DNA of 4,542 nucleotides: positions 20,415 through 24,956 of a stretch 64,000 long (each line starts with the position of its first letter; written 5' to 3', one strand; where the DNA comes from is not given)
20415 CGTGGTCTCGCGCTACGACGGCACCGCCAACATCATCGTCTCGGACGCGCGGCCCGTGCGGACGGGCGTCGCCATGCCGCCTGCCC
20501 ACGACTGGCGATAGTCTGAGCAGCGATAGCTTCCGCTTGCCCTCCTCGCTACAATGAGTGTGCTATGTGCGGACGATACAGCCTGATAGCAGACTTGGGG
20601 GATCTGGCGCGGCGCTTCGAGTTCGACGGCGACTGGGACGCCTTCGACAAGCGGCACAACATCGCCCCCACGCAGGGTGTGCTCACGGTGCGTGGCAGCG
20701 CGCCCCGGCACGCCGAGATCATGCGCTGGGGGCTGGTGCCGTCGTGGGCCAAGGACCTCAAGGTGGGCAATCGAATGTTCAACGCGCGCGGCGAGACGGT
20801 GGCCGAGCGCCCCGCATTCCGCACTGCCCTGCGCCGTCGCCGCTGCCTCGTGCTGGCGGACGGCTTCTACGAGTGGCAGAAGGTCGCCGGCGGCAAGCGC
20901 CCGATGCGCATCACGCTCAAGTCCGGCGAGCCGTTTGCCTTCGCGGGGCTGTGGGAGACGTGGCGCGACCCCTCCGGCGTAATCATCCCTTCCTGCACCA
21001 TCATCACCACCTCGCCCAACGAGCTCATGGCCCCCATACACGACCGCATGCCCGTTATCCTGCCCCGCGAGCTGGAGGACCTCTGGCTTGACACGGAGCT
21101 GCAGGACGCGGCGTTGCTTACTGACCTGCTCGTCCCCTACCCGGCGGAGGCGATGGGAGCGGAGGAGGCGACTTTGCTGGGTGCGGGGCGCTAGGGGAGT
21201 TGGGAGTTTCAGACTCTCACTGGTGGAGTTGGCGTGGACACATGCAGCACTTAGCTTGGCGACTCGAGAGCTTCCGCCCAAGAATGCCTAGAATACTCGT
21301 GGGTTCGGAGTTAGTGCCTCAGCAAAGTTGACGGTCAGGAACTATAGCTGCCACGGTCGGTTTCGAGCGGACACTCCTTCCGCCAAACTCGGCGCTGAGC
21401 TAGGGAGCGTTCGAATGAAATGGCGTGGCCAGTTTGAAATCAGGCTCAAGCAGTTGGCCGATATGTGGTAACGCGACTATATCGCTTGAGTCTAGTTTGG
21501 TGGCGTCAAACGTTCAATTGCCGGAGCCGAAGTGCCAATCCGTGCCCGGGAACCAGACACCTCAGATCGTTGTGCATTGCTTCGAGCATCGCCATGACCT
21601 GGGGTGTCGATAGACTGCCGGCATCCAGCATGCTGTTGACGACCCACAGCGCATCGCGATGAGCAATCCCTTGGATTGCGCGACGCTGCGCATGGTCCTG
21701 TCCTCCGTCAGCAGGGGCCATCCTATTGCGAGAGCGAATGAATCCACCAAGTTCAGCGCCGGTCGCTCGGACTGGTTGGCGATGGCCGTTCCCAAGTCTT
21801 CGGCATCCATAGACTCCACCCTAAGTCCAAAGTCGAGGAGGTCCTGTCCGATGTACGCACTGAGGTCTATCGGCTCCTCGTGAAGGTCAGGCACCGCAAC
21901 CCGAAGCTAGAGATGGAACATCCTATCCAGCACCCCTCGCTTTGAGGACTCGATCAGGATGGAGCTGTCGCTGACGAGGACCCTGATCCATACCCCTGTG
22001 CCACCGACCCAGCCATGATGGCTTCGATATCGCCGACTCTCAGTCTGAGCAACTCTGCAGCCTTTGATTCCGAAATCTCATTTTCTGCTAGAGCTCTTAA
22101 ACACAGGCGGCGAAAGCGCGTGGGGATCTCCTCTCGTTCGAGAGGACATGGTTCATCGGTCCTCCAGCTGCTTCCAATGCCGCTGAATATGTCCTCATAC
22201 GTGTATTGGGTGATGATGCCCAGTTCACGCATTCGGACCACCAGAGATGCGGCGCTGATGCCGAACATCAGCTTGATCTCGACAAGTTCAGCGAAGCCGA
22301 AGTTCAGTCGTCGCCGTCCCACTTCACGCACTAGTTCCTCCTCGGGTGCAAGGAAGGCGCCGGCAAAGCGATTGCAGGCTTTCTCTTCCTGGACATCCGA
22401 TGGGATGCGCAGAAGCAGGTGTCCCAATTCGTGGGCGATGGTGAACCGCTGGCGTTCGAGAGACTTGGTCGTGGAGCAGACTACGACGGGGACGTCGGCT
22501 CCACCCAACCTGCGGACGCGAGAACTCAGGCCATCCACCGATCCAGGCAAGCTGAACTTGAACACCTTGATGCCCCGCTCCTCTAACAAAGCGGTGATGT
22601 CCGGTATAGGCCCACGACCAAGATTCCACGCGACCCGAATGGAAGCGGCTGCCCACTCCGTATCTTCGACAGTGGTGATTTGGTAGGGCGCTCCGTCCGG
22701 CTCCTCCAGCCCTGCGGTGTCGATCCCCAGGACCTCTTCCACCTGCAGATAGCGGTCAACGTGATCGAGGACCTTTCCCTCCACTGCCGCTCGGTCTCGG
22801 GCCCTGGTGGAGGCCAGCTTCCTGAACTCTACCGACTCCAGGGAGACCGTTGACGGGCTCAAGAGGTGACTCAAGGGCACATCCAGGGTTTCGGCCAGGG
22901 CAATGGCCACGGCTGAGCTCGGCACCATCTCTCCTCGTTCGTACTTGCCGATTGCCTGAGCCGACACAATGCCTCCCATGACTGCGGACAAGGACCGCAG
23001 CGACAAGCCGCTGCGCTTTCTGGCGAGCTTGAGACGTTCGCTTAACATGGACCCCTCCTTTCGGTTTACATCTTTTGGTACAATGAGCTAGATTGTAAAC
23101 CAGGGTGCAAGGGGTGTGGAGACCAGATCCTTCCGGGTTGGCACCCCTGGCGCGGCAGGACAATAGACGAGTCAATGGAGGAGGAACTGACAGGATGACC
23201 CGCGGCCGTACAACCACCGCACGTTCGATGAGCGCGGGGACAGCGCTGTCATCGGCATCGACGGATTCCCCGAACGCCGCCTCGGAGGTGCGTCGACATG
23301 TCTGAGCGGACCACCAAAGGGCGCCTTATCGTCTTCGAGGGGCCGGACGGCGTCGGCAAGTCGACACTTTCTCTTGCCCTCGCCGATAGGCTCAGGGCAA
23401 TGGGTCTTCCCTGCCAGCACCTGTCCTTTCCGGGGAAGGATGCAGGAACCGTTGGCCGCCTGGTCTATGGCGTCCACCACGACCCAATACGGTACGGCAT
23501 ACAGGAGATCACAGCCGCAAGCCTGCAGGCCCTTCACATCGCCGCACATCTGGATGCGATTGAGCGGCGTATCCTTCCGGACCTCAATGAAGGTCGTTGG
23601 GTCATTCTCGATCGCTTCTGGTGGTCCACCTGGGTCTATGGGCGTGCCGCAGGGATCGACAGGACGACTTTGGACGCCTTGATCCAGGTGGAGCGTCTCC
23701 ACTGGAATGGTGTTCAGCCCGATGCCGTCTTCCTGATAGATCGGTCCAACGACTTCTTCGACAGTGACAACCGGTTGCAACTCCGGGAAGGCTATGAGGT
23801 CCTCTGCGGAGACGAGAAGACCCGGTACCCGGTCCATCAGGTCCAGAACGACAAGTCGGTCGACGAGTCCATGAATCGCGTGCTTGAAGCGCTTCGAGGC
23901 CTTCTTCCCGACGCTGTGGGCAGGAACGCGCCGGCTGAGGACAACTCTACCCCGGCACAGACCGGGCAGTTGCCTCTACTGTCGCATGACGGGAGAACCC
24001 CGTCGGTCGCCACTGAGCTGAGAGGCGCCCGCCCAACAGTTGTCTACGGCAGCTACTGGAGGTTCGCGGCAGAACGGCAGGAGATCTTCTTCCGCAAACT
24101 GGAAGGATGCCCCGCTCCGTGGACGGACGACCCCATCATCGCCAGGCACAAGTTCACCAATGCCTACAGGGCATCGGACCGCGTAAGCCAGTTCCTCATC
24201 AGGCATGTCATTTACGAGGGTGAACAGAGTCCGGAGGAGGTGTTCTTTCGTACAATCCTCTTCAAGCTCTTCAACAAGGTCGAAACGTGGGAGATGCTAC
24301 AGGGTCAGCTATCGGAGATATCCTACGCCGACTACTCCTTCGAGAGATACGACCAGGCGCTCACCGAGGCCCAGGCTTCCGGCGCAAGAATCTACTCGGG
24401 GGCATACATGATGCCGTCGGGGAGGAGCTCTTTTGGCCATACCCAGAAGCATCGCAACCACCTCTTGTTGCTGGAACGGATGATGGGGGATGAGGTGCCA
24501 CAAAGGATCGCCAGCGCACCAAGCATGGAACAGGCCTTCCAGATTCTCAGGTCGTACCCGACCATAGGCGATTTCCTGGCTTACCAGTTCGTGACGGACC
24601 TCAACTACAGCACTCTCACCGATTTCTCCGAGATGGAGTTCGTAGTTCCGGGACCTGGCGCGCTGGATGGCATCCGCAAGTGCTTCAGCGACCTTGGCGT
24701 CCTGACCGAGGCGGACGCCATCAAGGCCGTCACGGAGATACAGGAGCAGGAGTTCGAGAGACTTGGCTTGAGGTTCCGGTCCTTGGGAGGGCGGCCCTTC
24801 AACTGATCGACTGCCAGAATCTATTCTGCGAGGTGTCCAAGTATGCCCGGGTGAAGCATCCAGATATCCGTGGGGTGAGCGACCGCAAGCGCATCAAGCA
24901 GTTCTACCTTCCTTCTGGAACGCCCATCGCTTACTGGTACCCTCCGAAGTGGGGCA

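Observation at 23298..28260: Six-gene operon combining hydroxymethyl-pyrimidine-type nucleotide enzymes with two TIR-like proteins and an Nmad2-like protein: candidate undescribed defence / nucleotide-modification system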

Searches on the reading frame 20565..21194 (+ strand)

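Call 56: search_protein_families(library=pfam, proteins=[window:20565-21194:+], max_evalue=0.001)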
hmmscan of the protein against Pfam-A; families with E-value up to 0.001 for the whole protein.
window:20565-21194:+ (209 aa): 1 family
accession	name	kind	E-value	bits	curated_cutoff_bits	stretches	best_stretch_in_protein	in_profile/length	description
PF02586.19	SRAP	-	1.1e-70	237.9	27.1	1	1-199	1-204/214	SOS response associated peptidase (SRAP)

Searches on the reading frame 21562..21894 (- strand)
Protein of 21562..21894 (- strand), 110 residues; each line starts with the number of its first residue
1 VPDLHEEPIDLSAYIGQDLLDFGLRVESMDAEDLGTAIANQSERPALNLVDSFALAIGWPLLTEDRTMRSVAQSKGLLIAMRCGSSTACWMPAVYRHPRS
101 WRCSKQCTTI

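Call 5: search_protein_families(library=pfam, proteins=[window:21562-21894:-], max_evalue=0.1)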
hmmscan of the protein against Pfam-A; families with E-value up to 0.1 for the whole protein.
window:21562-21894:- (110 aa): 0 families

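Call 6: search_protein_families(library=padloc, proteins=[window:21562-21894:-], max_evalue=0.1)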
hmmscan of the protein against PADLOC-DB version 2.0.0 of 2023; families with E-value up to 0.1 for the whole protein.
window:21562-21894:- (110 aa): 1 family
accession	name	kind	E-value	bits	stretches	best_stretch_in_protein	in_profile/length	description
PDLC02314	AbiEii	-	0.036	11.4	1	25-59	204-238/290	AbiEii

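Call 8: search_protein_families(library=ncbifam, proteins=[window:21562-21894:-], max_evalue=0.01)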
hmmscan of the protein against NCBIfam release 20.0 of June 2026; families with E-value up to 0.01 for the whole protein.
window:21562-21894:- (110 aa): 0 families

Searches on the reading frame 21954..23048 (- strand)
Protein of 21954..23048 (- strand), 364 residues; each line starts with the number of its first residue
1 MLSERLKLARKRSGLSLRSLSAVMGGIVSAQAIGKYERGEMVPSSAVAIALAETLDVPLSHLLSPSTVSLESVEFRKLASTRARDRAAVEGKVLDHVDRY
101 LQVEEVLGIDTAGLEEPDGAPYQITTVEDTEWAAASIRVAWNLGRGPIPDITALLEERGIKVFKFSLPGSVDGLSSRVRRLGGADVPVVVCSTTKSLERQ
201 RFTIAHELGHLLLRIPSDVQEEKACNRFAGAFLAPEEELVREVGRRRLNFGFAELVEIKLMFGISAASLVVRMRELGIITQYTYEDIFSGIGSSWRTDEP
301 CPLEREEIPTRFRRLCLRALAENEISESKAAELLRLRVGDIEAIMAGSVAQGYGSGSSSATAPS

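Call 5: search_protein_families(library=pfam, proteins=[window:21954-23048:-], max_evalue=0.1)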
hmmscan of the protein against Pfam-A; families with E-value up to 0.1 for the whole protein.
window:21954-23048:- (364 aa): 4 families
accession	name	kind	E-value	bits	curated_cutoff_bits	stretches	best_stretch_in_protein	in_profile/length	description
PF06114.19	Peptidase_M78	-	4.6e-12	46.3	22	1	156-245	2-98/123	IrrE N-terminal-like domain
PF01381.28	HTH_3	-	9.6e-12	45.2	23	1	6-61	1-54/55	Helix-turn-helix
PF13560.12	HTH_31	-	1.8e-07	31.8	27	1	2-59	2-58/64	Helix-turn-helix domain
PF12844.13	HTH_19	-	0.00016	22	30.2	1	4-63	2-59/64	Helix-turn-helix domain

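Call 6: search_protein_families(library=padloc, proteins=[window:21954-23048:-], max_evalue=0.1)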
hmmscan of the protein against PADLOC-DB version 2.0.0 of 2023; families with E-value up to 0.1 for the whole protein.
window:21954-23048:- (364 aa): 19 families
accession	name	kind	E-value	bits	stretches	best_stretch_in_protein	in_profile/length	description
PDLC03949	RmrA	-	2.5e-55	185.8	1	3-354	4-342/363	-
PDLC03946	RmrA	-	3e-42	142.6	1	3-350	4-340/357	-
PDLC03947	RmrA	-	1.5e-41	140.5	1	2-346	12-362/383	-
PDLC03951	RmrA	-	4.7e-41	139.1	1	3-353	10-362/400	-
PDLC03955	RmrA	-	1.4e-40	137.6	1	4-346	23-358/371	-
PDLC03944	RmrA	-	1.6e-39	134.1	1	3-301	8-309/384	-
PDLC03943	RmrA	-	1.7e-39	134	1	5-342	6-340/370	-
PDLC03948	RmrA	-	5.2e-39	132.3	1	3-346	10-361/397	-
PDLC03954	RmrA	-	2e-38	130.3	1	3-310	12-326/380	-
PDLC03953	RmrA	-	4.1e-36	123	1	3-335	7-340/373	-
PDLC03952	RmrA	-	4.3e-36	122.6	1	3-320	24-346/395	-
PDLC03956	RmrA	-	1.4e-28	98.1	1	3-345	10-358/399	-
PDLC03950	RmrA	-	2.7e-28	97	1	4-307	5-310/369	-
PDLC03945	RmrA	-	3.8e-23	80.3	1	4-300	5-318/394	-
PDLC04141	capP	-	1.9e-13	48.5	1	150-276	23-153/242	capP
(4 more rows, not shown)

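Call 8: search_protein_families(library=ncbifam, proteins=[window:21954-23048:-], max_evalue=0.01)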
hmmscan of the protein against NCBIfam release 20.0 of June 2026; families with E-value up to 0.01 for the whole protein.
window:21954-23048:- (364 aa): 8 families
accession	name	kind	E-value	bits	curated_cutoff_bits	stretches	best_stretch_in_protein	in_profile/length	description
NF052239.1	antitox_spr1629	equivalog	1.2e-23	83.8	335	1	4-300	5-318/377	spr1629 family repressor/antitoxin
NF003162.0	PRK04140.1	equivalog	1.1e-07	31.2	263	1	4-63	129-186/317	transcriptional regulator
NF041951.1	phage_RstR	subfamily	4.5e-07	30.1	80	1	2-70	3-69/108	RstR family transcriptional repressor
NF041677.1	trans_regClgR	equivalog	5.2e-05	23.3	170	1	4-85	11-90/113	transcriptional regulator ClgR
NF006015.0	PRK08154.1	subfamily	0.00014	21.1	204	1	2-90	31-118/314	anaerobic benzoate catabolism transcriptional regulator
NF050110.1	TransRegBldD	equivalog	0.00019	21.2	250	1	2-69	9-76/162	transcriptional regulator BldD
TIGR00270.2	TIGR00270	equivalog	0.00078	19.3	110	1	4-61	78-133/159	multiprotein bridging factor aMBF1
TIGR03830.1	CxxCG_CxxCG_HTH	subfamily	0.0011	18.7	61.8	1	4-51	68-113/127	type II TA system antitoxin MqsA family protein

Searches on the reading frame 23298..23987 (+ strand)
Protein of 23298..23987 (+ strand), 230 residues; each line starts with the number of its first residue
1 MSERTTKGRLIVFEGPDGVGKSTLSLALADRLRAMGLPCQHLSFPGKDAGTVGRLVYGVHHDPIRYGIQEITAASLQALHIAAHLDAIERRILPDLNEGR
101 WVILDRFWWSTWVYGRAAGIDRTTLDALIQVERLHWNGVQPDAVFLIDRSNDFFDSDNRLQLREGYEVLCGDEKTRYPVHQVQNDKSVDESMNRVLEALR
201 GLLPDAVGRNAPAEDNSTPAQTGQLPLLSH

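Call 94: search_solved_structures(query=window:23298-23987:+, max_evalue=0.01, show_alignments=1)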
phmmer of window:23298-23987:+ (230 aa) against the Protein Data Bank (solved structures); distinct sequences matched with E-value up to 0.01: 39.
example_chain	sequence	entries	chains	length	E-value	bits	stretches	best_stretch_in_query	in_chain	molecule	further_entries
3v9p_A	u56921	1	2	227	2e-08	37.3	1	6-149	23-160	Thymidylate kinase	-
5xbh_A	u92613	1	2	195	2.7e-08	36.9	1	10-153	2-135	Thymidylate kinase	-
2pbr_A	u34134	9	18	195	3.1e-08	36.7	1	10-154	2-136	Thymidylate kinase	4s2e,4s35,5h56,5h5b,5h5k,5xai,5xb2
2yof_A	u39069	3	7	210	6.4e-08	35.7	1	3-123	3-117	THYMIDYLATE KINASE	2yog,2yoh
2wwf_A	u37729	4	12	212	6.5e-08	35.6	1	3-123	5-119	THYMIDILATE KINASE, PUTATIVE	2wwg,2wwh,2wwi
5xb5_A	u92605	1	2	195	2.2e-07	33.9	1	10-154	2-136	Thymidylate kinase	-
7fgq_A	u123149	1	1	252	5e-07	32.7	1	6-146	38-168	dTMP kinase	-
9o57_A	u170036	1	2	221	7.7e-07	32.1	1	8-128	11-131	Thymidylate kinase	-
4e5u_A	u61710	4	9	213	1.4e-06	31.2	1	7-145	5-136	Thymidylate kinase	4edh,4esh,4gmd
3uwo_A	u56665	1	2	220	1.6e-06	31.1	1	8-145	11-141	Thymidylate kinase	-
3uwk_A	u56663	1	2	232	1.9e-06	30.8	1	8-145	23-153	Thymidylate kinase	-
3uxm_A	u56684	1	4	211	2.3e-06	30.6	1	8-145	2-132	Thymidylate kinase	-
4tmk_A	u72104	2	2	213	4e-06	29.8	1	8-128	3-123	PROTEIN (THYMIDYLATE KINASE)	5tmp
1tmk_A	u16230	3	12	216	5.2e-06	29.4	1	7-148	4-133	THYMIDYLATE KINASE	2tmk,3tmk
2plr_A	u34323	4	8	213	2.8e-05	27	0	71-152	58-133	Probable thymidylate kinase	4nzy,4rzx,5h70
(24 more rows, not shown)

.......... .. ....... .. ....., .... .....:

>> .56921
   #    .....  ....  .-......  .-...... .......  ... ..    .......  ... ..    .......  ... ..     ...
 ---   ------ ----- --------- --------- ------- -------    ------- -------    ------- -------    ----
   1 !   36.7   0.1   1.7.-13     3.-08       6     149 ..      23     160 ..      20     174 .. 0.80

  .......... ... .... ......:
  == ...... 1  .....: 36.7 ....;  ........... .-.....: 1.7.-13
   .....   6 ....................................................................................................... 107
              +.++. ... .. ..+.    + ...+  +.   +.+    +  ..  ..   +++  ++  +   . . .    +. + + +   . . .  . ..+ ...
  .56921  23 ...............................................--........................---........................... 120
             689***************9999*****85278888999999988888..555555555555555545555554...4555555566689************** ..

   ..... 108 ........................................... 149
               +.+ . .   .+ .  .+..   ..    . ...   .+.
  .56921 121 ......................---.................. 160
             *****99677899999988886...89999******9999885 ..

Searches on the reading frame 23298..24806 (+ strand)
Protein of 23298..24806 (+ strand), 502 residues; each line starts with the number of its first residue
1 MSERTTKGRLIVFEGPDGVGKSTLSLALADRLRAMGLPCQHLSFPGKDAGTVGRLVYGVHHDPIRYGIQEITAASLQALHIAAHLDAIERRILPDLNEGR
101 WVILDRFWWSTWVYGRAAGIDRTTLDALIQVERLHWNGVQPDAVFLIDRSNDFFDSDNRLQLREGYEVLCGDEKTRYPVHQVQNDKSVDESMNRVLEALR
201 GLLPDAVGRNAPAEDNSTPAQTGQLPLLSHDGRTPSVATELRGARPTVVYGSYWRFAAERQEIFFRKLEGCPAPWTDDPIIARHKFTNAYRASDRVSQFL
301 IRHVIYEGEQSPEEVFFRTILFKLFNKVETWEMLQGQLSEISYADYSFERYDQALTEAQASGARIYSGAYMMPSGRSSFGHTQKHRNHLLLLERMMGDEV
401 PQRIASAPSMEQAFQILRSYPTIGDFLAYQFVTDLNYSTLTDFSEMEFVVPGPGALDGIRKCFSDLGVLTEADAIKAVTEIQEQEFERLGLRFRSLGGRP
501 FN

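Call 5: search_protein_families(library=pfam, proteins=[window:23298-24806:+], max_evalue=0.1)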
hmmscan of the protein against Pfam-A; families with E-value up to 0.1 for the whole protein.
window:23298-24806:+ (502 aa): 6 families
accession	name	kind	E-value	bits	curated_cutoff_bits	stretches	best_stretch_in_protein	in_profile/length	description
PF18723.6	HMUDK_hel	-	7.6e-98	327.8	25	1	248-499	2-254/281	5-hmdU DNA kinase, helical domain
PF02223.23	Thymidylate_kin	-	1.4e-15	57.9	27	1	13-149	1-126/185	Thymidylate kinase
PF13521.12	AAA_28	-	2.6e-06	28.2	27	1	11-158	2-126/164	AAA domain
PF24883.2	NPHP3_N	-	0.027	15.1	24.8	1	6-46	20-60/164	Nephrocystin 3, N-terminal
PF03193.22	RsgA_GTPase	-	0.055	13.7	30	1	6-32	104-130/174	RsgA GTPase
PF13481.12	AAA_25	-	0.059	13.4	27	0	7-32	32-57/195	AAA domain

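Call 6: search_protein_families(library=padloc, proteins=[window:23298-24806:+], max_evalue=0.1)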
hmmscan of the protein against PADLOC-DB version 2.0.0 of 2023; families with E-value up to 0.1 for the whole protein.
window:23298-24806:+ (502 aa): 3 families
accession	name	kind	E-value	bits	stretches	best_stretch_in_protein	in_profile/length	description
PDLC04690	PDC-M51B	-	1.8e-12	45.4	1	9-127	3-105/191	-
PDLC02911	VakA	-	3.1e-05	22.6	1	10-35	4-29/163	-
PDLC04140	mad8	-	0.0069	13.9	1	6-32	25-51/314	mads_8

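Call 8: search_protein_families(library=ncbifam, proteins=[window:23298-24806:+], max_evalue=0.01)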
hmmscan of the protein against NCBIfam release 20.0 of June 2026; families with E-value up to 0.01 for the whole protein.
window:23298-24806:+ (502 aa): 3 families
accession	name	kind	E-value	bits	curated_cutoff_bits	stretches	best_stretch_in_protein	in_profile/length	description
TIGR00041.1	DTMP_kinase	equivalog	1.1e-14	54.6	83.25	1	7-150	3-138/196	dTMP kinase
NF005923.0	PRK07933.1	equivalog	3.6e-10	39.5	193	1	10-122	2-111/213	dTMP kinase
NF002059.0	PRK00889.1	subfamily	0.0073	16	244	0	6-42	3-39/177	adenylyl-sulfate kinase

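Call 9: search_protein_families(library=phrogs, proteins=[window:23298-24806:+], max_evalue=0.01)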
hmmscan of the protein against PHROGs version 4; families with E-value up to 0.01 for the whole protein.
window:23298-24806:+ (502 aa): 4 families
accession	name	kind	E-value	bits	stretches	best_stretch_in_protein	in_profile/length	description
phrog_2396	-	unknown function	1.7e-50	173.5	1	252-488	9-267/331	-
phrog_761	-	other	3.1e-18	67.6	1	6-151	17-145/362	thymidylate kinase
phrog_16057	-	other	2.9e-11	44.1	1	6-113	3-105/363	thymidylate kinase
phrog_800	-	head and packaging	9.7e-10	38.6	1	261-494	287-447/511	terminase small subunit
